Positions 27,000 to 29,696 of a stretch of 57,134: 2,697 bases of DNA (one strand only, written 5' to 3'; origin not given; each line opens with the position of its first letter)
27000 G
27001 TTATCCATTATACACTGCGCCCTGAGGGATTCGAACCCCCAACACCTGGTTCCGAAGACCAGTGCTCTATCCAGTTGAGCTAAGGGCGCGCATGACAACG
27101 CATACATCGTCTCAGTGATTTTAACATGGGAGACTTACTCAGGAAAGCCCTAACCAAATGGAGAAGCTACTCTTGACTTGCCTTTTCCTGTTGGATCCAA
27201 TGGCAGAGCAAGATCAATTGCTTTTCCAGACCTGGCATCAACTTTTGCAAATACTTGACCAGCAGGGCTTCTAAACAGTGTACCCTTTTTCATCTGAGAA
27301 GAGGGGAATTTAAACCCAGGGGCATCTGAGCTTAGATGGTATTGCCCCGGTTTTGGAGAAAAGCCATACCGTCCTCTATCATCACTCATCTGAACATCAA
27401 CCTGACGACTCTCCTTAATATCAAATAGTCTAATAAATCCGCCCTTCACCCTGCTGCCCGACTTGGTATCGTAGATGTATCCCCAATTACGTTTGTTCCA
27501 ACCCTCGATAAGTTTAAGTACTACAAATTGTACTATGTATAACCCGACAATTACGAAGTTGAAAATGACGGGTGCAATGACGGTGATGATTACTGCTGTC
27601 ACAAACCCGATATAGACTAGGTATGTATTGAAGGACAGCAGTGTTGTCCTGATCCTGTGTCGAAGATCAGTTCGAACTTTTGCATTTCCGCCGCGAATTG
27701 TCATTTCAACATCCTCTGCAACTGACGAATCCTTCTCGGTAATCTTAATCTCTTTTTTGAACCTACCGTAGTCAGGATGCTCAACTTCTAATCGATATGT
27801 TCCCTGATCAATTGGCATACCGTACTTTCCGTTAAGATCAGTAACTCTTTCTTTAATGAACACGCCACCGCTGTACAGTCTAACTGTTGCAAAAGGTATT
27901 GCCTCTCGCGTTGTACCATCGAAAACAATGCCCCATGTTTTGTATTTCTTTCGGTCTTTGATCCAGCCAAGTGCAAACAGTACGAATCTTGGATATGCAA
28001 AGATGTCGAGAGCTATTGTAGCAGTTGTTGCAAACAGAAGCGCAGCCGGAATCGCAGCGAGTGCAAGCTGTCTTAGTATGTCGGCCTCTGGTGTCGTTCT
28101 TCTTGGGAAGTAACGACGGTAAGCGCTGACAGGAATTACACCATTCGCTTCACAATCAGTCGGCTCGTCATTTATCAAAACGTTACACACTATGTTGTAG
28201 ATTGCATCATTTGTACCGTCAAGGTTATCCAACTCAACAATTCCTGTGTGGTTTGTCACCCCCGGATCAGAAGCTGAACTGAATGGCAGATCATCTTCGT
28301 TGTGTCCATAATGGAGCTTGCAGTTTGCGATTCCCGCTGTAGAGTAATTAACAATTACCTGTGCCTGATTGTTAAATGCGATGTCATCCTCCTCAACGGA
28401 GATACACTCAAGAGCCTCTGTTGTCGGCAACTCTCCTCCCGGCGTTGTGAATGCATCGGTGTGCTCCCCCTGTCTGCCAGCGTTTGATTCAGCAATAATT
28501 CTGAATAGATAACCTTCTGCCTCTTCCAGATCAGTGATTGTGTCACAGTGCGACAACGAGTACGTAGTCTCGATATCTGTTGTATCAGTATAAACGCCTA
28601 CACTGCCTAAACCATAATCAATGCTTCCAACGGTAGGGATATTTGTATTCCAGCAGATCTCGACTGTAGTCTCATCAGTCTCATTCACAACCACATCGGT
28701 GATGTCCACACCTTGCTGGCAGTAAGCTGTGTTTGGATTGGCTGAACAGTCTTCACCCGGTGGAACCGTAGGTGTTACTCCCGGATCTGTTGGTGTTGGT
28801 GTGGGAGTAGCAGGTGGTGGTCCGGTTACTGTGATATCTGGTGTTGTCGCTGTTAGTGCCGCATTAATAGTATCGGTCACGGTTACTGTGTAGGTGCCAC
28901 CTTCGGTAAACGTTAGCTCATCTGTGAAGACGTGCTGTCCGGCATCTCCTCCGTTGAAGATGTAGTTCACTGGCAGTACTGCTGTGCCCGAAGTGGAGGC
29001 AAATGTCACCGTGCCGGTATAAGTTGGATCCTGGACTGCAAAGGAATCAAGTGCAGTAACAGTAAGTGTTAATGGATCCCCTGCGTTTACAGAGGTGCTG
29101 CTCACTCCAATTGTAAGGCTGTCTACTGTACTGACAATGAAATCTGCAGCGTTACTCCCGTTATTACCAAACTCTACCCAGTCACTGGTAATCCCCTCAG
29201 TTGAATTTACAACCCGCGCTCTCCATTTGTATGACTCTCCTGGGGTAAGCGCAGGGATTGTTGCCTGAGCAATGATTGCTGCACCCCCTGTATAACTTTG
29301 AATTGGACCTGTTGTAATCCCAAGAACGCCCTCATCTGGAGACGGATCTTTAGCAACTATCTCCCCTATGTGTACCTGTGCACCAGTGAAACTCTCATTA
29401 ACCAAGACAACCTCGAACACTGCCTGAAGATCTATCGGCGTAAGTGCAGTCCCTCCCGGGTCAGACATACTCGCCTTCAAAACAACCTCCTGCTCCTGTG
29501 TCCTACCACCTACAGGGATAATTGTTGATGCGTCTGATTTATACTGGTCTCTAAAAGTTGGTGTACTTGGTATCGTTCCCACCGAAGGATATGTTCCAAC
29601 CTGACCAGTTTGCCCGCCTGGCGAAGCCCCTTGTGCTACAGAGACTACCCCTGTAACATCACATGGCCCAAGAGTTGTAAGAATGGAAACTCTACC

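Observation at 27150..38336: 11.2-kb gene for a doubly membrane-anchored giant surface protein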

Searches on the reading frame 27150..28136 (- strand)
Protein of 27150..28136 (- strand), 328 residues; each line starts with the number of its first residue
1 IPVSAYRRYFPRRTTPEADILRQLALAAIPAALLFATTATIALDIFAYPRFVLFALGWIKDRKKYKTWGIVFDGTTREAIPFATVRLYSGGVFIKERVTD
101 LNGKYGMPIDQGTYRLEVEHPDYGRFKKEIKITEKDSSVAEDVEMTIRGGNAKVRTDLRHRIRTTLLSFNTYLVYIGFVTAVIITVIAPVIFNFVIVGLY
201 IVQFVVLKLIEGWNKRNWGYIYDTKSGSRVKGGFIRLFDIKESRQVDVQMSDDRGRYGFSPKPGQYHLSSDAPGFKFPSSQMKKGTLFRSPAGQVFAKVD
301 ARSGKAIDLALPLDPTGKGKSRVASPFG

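Call 15: find_homologous_proteins(query=window:27150-28136:-)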
Query window:27150-28136:-: 2401 candidates shared short words with the query, none scored E <= 0.001.

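Call 25: search_protein_representatives(protein=window:27150-28136:-)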
Query: 328 residues. Proteins with E-value up to 0.001 (for the whole library): 3279; up to 1e-10: 1494; up to 1e-30: 127. The best 150 are listed.
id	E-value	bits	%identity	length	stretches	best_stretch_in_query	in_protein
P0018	1.5e-105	369.5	52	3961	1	1-328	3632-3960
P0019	3.9e-101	355.0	46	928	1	1-328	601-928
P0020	1.8e-82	293.7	43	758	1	27-321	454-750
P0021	6.8e-76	272.0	44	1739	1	23-321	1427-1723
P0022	9.0e-74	265.0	40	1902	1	27-320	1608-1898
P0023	1.9e-69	250.8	40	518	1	29-314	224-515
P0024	1.9e-68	247.6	36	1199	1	28-316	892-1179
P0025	3.7e-68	246.6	43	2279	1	39-314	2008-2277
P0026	7.8e-67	242.2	39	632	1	1-315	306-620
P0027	2.4e-66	240.7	39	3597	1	35-308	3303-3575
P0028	3.1e-66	240.3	39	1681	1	5-316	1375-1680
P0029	4.9e-66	239.6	29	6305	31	68-127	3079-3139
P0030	9.6e-66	238.7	38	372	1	1-315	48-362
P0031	8.7e-65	235.5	38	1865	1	31-315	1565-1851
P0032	2.1e-63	231.0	56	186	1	152-322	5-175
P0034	8.4e-61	222.4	39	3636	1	26-314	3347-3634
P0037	1.8e-54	201.6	33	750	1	21-317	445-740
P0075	3.3e-40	154.7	31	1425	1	27-308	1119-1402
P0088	1.3e-38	149.5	33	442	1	26-319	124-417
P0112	2.0e-35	139.0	28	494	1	30-314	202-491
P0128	4.6e-33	131.3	29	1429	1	35-314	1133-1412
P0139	1.5e-31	126.3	30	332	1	28-316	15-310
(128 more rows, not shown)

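Call 33: find_related_loci(query=A2, collection=genome_contigs, flank=3000)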
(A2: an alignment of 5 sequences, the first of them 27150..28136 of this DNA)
Query A2 (328 aa) in genome_contigs; peptide patterns used: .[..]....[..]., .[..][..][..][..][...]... (x = any residue, [..] = any of these).
57 stretches matched a pattern; 5 encode a relative of the query (tblastn E <= 1e-3); 5 distinct loci.
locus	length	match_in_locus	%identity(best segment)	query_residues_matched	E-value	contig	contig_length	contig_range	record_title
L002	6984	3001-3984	46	1-328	6e-108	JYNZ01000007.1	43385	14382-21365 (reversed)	MAG: candidate division WS6 bacterium OLB20 TR69_WS6001CONTIG000007, whole genome shotgun sequence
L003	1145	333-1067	36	47-287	2e-52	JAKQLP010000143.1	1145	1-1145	MAG: bacterium isolate USDV_maxbin.197 k141_119042, whole genome shotgun sequence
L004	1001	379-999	38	47-269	4e-48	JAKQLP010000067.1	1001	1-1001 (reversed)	MAG: bacterium isolate USDV_maxbin.197 k141_788223, whole genome shotgun sequence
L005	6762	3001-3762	33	39-292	1e-42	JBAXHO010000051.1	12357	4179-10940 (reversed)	MAG: bacterium isolate ELA325 MAG325_51, whole genome shotgun sequence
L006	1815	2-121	58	229-268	3e-11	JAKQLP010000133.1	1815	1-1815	MAG: bacterium isolate USDV_maxbin.197 k141_1464929, whole genome shotgun sequence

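Call 38: predict_structure(alignment_id=A1)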
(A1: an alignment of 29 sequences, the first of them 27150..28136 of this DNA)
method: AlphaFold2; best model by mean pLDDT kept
length: 328 residues; sequences in the alignment: 29
mean_pLDDT: 86.7   pTM: 0.56
mean pLDDT of the five models: 86.7, 86.7, 86.4, 83.4, 83.3
residues with pLDDT >= 90: 200; 70-90: 89; 50-70: 25; < 50: 14
segments of 3 or more residues with pLDDT < 50: 1-3, 320-322, 324-328
pLDDT, mean of each block of 10 residues (from residue 1): 51 65 76 81 79 76 78 93 97 96 93 98 95 90 89 64 82 93 97 96 90 85 97 96 96 94 97 95 97 96 94 81 46
secondary structure, 60 per line:
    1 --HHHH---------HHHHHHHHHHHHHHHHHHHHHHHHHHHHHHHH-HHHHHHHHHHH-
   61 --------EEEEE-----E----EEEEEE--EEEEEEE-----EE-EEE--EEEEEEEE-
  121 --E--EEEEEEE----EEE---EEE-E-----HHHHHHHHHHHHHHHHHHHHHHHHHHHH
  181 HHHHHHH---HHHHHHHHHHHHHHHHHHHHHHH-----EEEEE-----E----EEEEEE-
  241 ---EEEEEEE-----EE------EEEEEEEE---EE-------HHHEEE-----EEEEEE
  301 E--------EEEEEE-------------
elements in order: H3-6 H16-47 H49-59 E69-73 E84-89 E92-98 E107-109 E112-119 E126-132 E137-139 E143-145 H153-187 H191-213 E219-223 E234-239 E244-250 E264-271 E287-289 E295-301 E310-315

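Call 45: fold_search(model_id=the predicted structure, library=pdb)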
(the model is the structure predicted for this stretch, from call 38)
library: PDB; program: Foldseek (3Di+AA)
matches with E <= 10: 726; with E <= 0.001: 28
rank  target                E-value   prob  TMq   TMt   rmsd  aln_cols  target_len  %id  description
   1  10ps                  9.3e-07  1.00  0.22  0.14  17.7       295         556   12  Crystal structure of SdrD A2-A3-B1-B2 domains from Staphylococcus aureus JH1 (released 2026-02-11)
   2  6fwv_B                3.1e-06  1.00  0.21  0.13  15.4       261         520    9  The Bacillus anthracis TIE protein (released 2018-08-08)
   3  6fwv_A                5.7e-06  1.00  0.22  0.14  16.1       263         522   10  The Bacillus anthracis TIE protein (released 2018-08-08)
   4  4oq1                  6.1e-06  1.00  0.19  0.19  13.9       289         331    9  Structure of the Streptococcal ancillary pilin (released 2014-04-23)
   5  1qmu_A                1.6e-05  1.00  0.22  0.19   2.4        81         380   23  Duck carboxypeptidase D domain II (released 2000-10-13)
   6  5f44_C                1.5e-04  1.00  0.20  0.25  13.2       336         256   10  Crystal structure of shaft pilin spaA from Lactobacillus rhamnosus GG (released 2016-07-20)
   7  5hdl_A                1.6e-04  0.99  0.19  0.23  13.1       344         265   10  Crystal structure of shaft pilin spaA from Lactobacillus rhamnosus GG - E269A mutant (released 2016-07-20)
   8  2nsm                  1.9e-04  1.00  0.22  0.18   2.0        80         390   14  Crystal structure of the human carboxypeptidase N (Kininase I) catalytic domain (released 2007-04-24)
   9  5aq0_B                2.2e-04  1.00  0.21  0.78   2.5        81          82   22  The structure of the Transthyretin-like domain of the first catalytic domain of the HUMAN Carboxypeptidase D (released 2016-09-28)
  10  5j4m_A                2.4e-04  0.99  0.19  0.23  12.8       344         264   10  Crystal structure of shaft pilin SpaA from Lactobacillus rhamnosus GG - E269A/D295N double mutant (released 2016-07-20)
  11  3mn8_C                2.7e-04  1.00  0.22  0.19   3.0        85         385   19  Structure of Drosophila melanogaster carboxypeptidase D isoform 1B short (released 2010-07-28)
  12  3mn8_D                2.7e-04  1.00  0.22  0.19   3.0        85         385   19  Structure of Drosophila melanogaster carboxypeptidase D isoform 1B short (released 2010-07-28)
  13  5j4m_C                3.0e-04  0.99  0.19  0.23  13.5       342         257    9  Crystal structure of shaft pilin SpaA from Lactobacillus rhamnosus GG - E269A/D295N double mutant (released 2016-07-20)
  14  3mn8_B                3.4e-04  1.00  0.22  0.19   3.0        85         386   19  Structure of Drosophila melanogaster carboxypeptidase D isoform 1B short (released 2010-07-28)
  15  5hbb_B                3.8e-04  0.99  0.20  0.24  13.1       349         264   10  Crystal structure of shaft pilin spaA from Lactobacillus rhamnosus GG - E139A mutant (released 2016-07-20)
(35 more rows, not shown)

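Call 66: list_cluster_members(proteins=[P0018, P0019, P0020, P0021, P0022, P0034, P0037, P0088, P0112, P0139])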
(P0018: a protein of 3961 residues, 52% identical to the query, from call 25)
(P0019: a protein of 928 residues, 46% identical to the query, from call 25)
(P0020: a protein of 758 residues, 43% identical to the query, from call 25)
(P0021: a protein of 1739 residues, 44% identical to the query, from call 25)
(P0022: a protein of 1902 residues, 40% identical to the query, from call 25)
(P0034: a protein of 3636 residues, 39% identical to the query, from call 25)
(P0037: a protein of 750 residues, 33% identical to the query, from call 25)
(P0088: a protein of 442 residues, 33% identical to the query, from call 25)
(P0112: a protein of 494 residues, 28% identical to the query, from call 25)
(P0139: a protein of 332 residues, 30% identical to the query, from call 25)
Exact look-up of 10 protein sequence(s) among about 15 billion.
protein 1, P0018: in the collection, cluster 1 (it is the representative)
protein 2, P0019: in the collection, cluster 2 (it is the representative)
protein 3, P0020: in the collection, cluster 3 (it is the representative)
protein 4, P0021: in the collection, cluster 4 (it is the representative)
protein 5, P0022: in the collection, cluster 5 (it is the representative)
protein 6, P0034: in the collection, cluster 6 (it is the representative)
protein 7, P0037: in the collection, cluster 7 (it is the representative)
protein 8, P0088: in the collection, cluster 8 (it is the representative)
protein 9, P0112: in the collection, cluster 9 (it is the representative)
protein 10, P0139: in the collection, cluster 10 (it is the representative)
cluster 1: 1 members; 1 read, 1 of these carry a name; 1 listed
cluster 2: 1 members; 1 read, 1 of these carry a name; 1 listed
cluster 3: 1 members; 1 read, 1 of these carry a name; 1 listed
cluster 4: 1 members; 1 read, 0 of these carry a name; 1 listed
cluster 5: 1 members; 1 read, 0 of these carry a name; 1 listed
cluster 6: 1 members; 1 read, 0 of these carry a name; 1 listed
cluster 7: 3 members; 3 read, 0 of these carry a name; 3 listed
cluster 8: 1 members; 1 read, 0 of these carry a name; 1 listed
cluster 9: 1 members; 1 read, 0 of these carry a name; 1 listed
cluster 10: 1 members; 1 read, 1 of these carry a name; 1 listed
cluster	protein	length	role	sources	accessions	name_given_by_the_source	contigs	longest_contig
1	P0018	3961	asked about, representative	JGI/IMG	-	hypothetical protein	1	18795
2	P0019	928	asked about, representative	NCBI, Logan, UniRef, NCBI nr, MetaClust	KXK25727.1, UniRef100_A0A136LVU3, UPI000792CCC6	MAG: Fibronectin type III domain protein [candidate division WS6 bacterium OLB20] | Fibronectin type III domain protein n=1 Tax=candidate division WS6 bacterium OLB20 ... | status=active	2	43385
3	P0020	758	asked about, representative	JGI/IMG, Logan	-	hypothetical protein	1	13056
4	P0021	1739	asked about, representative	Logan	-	-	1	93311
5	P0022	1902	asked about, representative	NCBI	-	-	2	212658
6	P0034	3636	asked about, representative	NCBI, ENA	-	-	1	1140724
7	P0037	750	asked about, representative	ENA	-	-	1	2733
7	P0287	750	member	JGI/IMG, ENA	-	-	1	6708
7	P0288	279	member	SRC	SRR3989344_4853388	-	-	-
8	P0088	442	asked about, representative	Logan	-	-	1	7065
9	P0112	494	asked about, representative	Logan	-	-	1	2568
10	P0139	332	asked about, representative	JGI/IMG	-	hypothetical protein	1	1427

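Call 69: search_protein_families(library=pfam, alignment_id=A5, max_evalue=0.0001)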
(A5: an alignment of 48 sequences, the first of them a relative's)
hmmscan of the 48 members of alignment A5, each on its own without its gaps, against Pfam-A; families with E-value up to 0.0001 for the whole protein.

A. member 1, P0020 (758 aa): 2 families
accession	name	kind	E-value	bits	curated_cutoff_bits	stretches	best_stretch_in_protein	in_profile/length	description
PF13715.12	CarbopepD_reg_2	-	8.6e-14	51.8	32.2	1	496-565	3-70/88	CarboxypepD_reg-like domain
PF17210.9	SdrD_B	-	5.1e-06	27.1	29.7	0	504-556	21-73/112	SdrD B-like domain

B. families by the number of members that match (of 48 scanned): 27 families (the first 25 are shown)
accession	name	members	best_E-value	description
PF13715.12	CarbopepD_reg_2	43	6.7e-16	CarboxypepD_reg-like domain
PF13620.12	CarboxypepD_reg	40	2.3e-22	Carboxypeptidase regulatory-like domain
PF17210.9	SdrD_B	22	7.3e-13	SdrD B-like domain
PF07210.18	DUF1416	8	9.4e-09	Protein of unknown function (DUF1416)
PF17802.7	SpaA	7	6.8e-08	Prealbumin-like fold domain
PF18884.5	TSP3_bac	4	2.4e-21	Bacterial TSP3 repeat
PF13205.12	Big_5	4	4.2e-16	Bacterial Ig-like domain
PF13229.12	Beta_helix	3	1.1e-15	Right handed beta helix region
PF23194.1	NOMO_5th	3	9.3e-06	NOMO fifth transthyretin-like domain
PF24135.1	DUF7402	2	1.1e-22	Domain of unknown function (DUF7402)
PF01436.27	NHL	2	2.3e-22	NHL repeat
PF08450.18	SGL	2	1.1e-14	SMP-30/Gluconolactonase/LRE-like region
PF22701.2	Mala_s_1-like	2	9.1e-10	Mal s 1 allergenic protein-like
PF16656.11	Pur_ac_phosph_N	2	8.4e-08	Purple acid Phosphatase, N-terminal domain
PF05048.19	NosD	2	9.2e-08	Periplasmic copper-binding protein (NosD)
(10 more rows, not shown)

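Call 70: search_protein_families(library=pfam, proteins=[P0075, P0128, P0088], max_evalue=0.01)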
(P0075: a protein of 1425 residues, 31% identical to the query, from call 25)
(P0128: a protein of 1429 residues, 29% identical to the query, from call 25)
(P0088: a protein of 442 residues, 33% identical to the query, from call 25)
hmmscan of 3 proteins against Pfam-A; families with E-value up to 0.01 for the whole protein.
P0075 (1425 aa): 9 families
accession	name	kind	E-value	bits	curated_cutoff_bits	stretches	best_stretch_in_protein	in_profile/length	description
PF13620.12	CarboxypepD_reg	-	5.9e-22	78.2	32.3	2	1317-1372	4-60/82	Carboxypeptidase regulatory-like domain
PF13715.12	CarbopepD_reg_2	-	1.2e-13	51.3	32.2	2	1317-1372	3-56/88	CarboxypepD_reg-like domain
PF17210.9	SdrD_B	-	7.3e-13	49.1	29.7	2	1326-1373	22-72/112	SdrD B-like domain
PF05048.19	NosD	-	0.00017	21.6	23.6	1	697-790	52-135/212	Periplasmic copper-binding protein (NosD)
PF00072.30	Response_reg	-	0.00021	21.9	30.2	1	5-90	1-76/111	Response regulator receiver domain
PF08308.17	PEGA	-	0.00074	19.8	20.8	0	1201-1231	32-61/71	PEGA domain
PF16371.11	MetallophosN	-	0.0014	19.2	35.6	0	1343-1377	20-55/77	N terminal of Calcineurin-like phosphoesterase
PF11974.14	bMG3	-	0.0072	16.7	34.9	0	1319-1356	19-57/103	Bacterial alpha-2-macroglobulin MG3 domain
PF07210.18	DUF1416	-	0.0086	16.4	23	0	1317-1368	24-74/97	Protein of unknown function (DUF1416)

P0128 (1429 aa): 6 families
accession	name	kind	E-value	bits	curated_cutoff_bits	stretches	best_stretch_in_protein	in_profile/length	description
PF13620.12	CarboxypepD_reg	-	5.4e-18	65.6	32.3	2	1321-1375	4-59/82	Carboxypeptidase regulatory-like domain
PF13715.12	CarbopepD_reg_2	-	2.8e-11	43.7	32.2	2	1165-1246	3-81/88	CarboxypepD_reg-like domain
PF05048.19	NosD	-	9.2e-08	32.2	23.6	1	641-790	26-172/212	Periplasmic copper-binding protein (NosD)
PF00072.30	Response_reg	-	0.00036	21.1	30.2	1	5-81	1-69/111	Response regulator receiver domain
PF07210.18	DUF1416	-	0.00038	20.7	23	0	1165-1214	24-72/97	Protein of unknown function (DUF1416)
PF11974.14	bMG3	-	0.0024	18.3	34.9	0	1322-1360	18-57/103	Bacterial alpha-2-macroglobulin MG3 domain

P0088 (442 aa): 7 families
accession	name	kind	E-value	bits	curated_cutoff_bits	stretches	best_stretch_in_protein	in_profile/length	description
PF13620.12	CarboxypepD_reg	-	1.1e-20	74.2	32.3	2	164-235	2-73/82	Carboxypeptidase regulatory-like domain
PF13715.12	CarbopepD_reg_2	-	1.7e-12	47.6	32.2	1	166-237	3-70/88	CarboxypepD_reg-like domain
PF17210.9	SdrD_B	-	3.7e-09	37.2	29.7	2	332-387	24-81/112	SdrD B-like domain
PF08308.17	PEGA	-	4.4e-05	23.7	20.8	0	208-236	32-60/71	PEGA domain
PF23194.1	NOMO_5th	-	0.00013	22.7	27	0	182-225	21-64/89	NOMO fifth transthyretin-like domain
PF08400.16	phage_tail_N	-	0.0016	18.9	26.6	0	193-227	38-72/134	Prophage tail fibre N-terminal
PF07210.18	DUF1416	-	0.0018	18.6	23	0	326-370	28-71/97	Protein of unknown function (DUF1416)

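Call 79: search_solved_structures(query=A1, max_evalue=0.01)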
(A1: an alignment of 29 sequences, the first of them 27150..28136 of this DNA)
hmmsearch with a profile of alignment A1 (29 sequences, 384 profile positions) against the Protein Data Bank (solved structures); distinct sequences matched with E-value up to 0.01: 2.
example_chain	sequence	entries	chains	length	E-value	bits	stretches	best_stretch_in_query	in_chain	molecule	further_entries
9c7v_B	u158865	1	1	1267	0.00098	21.5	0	304-328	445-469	BOS complex subunit NOMO2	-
9gbc_A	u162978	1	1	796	0.0028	20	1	120-204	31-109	TonB-linked outer membrane receptor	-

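Call 80: search_protein_families(library=ncbifam, proteins=[window:27150-28136:-, P0088, P0020], max_evalue=0.01)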
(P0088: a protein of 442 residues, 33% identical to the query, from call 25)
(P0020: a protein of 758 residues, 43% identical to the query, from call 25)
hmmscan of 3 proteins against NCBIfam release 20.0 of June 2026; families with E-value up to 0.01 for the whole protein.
window:27150-28136:- (328 aa): 0 families

P0088 (442 aa): 2 families
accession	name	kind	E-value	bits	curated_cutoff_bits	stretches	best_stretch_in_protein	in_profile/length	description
NF052345.1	S_layer_anammox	exception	0.00021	18.8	1400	1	163-253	1314-1400/1596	Kustd1514 family S-layer glycoprotein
NF053607.1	CHU_0125_OmpA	equivalog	0.00023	19.8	620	0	334-396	442-505/639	CHU_0125 family OmpA-like outer membrane integrity protein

P0020 (758 aa): 1 family
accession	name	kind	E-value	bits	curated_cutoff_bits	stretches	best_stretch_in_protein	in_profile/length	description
NF058648.1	ECF_sub_HI1622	equivalog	0.0041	17.1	100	0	654-696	36-77/180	NikL family nickel/cobalt ECF transporter subunit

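Call 84: find_encoding_contigs(protein=P0034, flank=10000, max_places=2)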
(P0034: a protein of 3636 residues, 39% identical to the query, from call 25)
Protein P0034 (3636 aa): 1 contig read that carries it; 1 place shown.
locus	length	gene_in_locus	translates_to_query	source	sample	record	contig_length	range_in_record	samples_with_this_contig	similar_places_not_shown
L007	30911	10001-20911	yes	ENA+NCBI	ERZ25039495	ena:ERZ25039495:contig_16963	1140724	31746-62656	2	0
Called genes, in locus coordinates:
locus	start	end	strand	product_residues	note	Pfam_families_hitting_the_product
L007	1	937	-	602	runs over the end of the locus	PF08439:Peptidase_M3_N, PF01432:Peptidase_M3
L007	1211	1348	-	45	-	-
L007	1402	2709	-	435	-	PF00144:Beta-lactamase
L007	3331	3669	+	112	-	-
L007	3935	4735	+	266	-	-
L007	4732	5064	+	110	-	-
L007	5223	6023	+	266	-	PF00294:PfkB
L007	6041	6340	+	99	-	PF12643:MazG-like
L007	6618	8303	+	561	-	PF01522:Polysacc_deac_1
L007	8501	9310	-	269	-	-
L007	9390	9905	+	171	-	-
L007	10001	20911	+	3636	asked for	PF19077:Big_13 (faint), PF13715:CarbopepD_reg_2 (faint), PF22904:NOMO1-like_2nd (faint), PF24421:Ig_J (faint)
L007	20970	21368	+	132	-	-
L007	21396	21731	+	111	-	PF04020:Phage_holin_4_2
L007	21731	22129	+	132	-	PF01641:SelR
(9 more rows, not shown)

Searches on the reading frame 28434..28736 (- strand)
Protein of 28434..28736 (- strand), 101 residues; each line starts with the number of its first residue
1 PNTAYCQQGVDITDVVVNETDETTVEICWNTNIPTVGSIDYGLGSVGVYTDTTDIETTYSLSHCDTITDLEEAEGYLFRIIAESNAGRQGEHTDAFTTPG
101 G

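Call 59: search_protein_families(library=pfam, proteins=[window:28434-28736:-], max_evalue=1)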
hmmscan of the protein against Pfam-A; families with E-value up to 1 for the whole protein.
window:28434-28736:- (101 aa): 5 families
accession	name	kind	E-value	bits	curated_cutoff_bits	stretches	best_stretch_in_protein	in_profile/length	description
PF16656.11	Pur_ac_phosph_N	-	0.00064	20.7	30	1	16-89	7-84/93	Purple acid Phosphatase, N-terminal domain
PF00041.27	fn3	-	0.0029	18.2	25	1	13-93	4-79/84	Fibronectin type III domain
PF25059.1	FN3_DSCAM-DSCAML_C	-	0.0098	16.6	39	1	64-98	46-80/89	DSCAM/DSCAML C-terminal Fn3-like domain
PF25814.1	fn3_SORL1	-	0.097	13.2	27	1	13-80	6-69/90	SORL1-like, fn3 domain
PF21252.2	Glyco_hydro_109_C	-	0.14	11.9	27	1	8-55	119-167/187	Glycosyl hydrolase 109, C-terminal domain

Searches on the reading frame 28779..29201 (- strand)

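Call 59: search_protein_families(library=pfam, proteins=[window:28779-29201:-], max_evalue=1)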
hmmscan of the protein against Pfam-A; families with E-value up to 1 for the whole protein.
window:28779-29201:- (141 aa): 8 families
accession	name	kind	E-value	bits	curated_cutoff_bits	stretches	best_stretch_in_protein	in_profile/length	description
PF05506.17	PLipase_C_C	-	0.003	18.9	24.4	1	8-52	15-58/80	Bacterial phospholipase C, C-terminal domain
PF21060.3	Reovirus_L2_6th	-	0.025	15.4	27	1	43-111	15-83/98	Reovirus core-spike protein lambda-2 (L2), 6th domain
PF18981.6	InlK_D3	-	0.033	14.7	25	1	92-126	40-74/75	Internalin K domain (D3/D4)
PF00801.26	PKD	-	0.037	14.5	23.5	1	29-120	2-75/80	PKD domain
PF01828.24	Peptidase_A4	-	0.076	12.9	22.3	1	12-52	65-105/206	Peptidase A4 family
PF12900.13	Pyridox_ox_2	-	0.1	13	27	1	58-107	10-63/140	Pyridoxamine 5'-phosphate oxidase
PF17883.6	MBG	-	0.13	13.2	23.3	1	59-126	12-84/97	MBG domain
PF13157.11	Enas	-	0.53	10.8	22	0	62-110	42-84/112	Endospore appendages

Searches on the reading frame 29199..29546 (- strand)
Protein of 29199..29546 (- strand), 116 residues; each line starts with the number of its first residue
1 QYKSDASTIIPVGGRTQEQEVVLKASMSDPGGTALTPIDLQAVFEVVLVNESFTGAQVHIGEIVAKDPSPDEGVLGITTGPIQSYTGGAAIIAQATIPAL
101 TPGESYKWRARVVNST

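Call 59: search_protein_families(library=pfam, proteins=[window:29199-29546:-], max_evalue=1)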
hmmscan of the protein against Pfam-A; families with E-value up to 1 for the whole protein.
window:29199-29546:- (116 aa): 1 family
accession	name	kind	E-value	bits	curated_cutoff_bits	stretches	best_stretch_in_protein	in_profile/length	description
PF18857.6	LPD38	-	0.16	12.5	27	0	35-62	80-106/189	Large polyvalent protein associated domain 38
